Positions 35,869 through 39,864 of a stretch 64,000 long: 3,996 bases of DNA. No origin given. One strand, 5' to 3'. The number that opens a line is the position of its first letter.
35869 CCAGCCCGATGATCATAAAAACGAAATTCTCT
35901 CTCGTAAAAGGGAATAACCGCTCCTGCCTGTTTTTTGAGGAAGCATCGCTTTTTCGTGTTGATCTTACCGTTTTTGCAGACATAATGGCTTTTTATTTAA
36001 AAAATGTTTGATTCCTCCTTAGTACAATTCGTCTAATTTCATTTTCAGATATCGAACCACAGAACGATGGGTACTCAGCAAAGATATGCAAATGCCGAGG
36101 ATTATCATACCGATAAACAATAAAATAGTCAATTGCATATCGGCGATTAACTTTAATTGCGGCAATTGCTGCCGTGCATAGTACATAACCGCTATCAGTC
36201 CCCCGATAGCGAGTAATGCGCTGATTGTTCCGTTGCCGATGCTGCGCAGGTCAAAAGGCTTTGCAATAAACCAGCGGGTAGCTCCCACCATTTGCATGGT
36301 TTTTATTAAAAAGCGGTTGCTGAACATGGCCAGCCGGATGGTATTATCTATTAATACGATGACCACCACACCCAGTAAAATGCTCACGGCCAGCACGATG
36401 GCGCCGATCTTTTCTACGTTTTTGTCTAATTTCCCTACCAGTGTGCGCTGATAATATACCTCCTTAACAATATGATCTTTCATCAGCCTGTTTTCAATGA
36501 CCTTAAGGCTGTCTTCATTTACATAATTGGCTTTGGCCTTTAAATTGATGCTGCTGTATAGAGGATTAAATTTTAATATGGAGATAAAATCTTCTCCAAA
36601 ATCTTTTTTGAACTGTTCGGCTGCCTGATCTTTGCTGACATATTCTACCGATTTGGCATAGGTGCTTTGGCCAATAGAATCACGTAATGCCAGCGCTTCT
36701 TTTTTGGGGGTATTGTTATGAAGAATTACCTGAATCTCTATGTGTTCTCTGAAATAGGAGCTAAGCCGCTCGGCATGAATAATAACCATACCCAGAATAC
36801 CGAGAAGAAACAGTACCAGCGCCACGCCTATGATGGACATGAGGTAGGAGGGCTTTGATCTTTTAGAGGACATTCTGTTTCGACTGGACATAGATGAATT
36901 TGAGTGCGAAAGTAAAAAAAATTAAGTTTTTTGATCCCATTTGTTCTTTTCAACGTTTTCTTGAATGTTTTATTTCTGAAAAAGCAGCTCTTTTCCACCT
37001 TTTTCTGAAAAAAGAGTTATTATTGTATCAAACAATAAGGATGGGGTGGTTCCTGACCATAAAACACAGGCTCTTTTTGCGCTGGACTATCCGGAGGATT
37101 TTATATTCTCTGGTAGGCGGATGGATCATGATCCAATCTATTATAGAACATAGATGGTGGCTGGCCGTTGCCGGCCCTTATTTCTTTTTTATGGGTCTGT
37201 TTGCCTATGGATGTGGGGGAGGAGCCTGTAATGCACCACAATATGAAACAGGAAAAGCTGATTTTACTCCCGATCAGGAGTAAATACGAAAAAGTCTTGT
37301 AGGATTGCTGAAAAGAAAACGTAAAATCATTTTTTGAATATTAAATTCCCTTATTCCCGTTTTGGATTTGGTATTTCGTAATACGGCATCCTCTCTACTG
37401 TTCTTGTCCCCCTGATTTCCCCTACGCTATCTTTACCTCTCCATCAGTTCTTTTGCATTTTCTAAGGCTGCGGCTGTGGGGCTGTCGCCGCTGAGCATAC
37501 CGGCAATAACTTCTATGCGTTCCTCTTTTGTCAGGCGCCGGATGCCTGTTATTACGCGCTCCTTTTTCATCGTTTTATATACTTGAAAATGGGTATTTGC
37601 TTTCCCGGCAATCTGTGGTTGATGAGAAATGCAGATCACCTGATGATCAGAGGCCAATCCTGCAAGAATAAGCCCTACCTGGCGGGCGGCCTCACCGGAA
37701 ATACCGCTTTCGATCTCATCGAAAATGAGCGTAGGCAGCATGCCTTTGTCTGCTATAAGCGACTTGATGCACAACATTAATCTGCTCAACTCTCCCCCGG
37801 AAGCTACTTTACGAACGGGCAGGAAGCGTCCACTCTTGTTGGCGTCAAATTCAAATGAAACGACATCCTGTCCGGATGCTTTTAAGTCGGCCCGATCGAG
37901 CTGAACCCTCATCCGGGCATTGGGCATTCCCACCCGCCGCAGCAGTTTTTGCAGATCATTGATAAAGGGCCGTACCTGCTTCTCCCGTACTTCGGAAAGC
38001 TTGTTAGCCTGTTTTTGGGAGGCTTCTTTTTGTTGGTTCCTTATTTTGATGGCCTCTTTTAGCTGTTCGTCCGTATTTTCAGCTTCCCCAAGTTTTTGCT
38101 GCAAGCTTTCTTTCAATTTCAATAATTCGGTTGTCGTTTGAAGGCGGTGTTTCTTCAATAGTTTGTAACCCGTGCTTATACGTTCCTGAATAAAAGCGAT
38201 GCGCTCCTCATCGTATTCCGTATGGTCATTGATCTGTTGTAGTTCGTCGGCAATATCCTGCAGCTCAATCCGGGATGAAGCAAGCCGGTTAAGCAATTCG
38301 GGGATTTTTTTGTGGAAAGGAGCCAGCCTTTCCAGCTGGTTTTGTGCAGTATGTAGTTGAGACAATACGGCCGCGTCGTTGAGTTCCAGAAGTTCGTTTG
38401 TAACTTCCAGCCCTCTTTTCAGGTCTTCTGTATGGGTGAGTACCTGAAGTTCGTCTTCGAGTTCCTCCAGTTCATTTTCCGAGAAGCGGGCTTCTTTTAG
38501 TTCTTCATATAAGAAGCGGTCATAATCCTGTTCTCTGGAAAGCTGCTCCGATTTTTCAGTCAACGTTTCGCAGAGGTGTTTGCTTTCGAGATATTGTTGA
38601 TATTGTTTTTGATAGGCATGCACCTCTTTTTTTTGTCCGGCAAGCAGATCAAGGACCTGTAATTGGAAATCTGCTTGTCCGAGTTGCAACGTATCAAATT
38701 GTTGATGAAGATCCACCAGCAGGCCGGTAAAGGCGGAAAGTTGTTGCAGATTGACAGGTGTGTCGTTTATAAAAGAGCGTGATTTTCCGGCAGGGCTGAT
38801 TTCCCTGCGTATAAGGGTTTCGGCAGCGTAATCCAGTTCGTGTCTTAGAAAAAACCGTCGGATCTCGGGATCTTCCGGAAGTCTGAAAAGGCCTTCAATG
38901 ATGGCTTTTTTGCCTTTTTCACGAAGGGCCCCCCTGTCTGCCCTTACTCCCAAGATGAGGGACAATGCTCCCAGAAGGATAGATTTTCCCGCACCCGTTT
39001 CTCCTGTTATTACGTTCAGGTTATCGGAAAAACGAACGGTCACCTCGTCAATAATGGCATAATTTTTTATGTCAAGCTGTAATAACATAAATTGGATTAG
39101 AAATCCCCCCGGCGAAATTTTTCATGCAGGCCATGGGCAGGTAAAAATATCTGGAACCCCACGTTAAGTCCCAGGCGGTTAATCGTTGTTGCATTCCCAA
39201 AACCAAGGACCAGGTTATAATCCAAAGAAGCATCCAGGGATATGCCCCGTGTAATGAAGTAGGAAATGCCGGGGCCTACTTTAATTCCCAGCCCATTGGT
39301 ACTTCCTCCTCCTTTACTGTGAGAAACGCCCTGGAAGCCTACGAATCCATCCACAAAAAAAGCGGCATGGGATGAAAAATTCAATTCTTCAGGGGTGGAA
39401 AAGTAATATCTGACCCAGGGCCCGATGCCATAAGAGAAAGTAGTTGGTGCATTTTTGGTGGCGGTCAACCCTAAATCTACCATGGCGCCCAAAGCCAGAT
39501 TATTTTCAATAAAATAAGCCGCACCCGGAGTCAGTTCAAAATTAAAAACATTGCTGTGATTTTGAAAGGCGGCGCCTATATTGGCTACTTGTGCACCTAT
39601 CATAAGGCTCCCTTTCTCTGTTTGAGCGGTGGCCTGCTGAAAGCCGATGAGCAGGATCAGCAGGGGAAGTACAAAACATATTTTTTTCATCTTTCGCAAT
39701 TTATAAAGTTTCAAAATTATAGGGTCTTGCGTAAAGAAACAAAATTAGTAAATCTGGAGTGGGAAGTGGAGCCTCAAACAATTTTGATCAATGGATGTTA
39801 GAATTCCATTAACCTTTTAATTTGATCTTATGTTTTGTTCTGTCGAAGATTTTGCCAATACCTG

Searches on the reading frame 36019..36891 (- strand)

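Call 65: search_protein_families(library=pfam, proteins=[window:36019-36891:-], max_evalue=0.00001)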
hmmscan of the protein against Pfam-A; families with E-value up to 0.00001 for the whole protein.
window:36019-36891:- (290 aa): 2 families
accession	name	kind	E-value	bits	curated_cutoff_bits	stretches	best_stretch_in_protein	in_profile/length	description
PF18075.7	FtsX_ECD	-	1.2e-15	58.3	23.5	1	51-145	1-96/96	FtsX extracellular domain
PF02687.27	FtsX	-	4.7e-06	27.1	25.5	1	168-284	2-118/120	FtsX-like permease C-terminal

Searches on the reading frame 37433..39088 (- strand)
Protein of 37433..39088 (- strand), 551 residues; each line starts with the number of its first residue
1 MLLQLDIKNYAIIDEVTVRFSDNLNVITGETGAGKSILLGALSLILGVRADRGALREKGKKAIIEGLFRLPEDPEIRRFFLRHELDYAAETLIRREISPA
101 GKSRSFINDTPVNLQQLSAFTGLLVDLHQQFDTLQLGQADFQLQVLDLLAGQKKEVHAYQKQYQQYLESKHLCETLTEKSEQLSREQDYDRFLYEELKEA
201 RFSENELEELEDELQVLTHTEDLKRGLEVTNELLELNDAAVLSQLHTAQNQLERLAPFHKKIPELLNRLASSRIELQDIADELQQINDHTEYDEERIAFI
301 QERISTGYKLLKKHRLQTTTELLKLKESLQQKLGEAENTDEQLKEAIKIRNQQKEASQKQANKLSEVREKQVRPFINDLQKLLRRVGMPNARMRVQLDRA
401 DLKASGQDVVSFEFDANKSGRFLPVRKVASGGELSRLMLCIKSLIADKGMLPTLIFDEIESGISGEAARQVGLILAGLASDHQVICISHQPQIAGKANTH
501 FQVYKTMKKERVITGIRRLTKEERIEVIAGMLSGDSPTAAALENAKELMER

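Call 65: search_protein_families(library=pfam, proteins=[window:37433-39088:-], max_evalue=0.00001)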
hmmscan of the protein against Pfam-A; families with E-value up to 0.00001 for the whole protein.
window:37433-39088:- (551 aa): 4 families
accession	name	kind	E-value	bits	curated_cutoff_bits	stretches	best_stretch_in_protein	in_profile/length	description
PF02463.25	SMC_N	-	1.7e-18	67.3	40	1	5-508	5-216/220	RecF/RecN/SMC N terminal domain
PF13304.12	AAA_21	-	3e-12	47.7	27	1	235-493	132-302/304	AAA domain, putative AbiEii toxin, Type IV TA system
PF13476.12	AAA_23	-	5.1e-11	44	27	0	4-216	1-195/201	AAA domain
PF13175.12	AAA_15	-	7.8e-10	39.3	32.1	1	2-382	3-292/374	AAA ATPase domain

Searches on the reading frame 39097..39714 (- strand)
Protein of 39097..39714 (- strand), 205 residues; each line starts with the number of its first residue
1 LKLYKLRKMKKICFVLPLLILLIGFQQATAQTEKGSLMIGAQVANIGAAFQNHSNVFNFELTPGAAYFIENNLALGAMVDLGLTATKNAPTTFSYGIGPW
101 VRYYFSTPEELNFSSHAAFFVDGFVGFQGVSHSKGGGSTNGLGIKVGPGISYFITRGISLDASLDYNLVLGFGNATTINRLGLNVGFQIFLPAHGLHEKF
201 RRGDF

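Call 65: search_protein_families(library=pfam, proteins=[window:39097-39714:-], max_evalue=0.00001)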
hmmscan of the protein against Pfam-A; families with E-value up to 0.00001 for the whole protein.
window:39097-39714:- (205 aa): 1 family
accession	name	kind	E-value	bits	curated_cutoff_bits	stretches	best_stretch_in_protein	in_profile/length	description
PF13505.12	OMP_b-brl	-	1.5e-07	32.2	28.7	1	18-187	3-173/175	Outer membrane protein beta-barrel domain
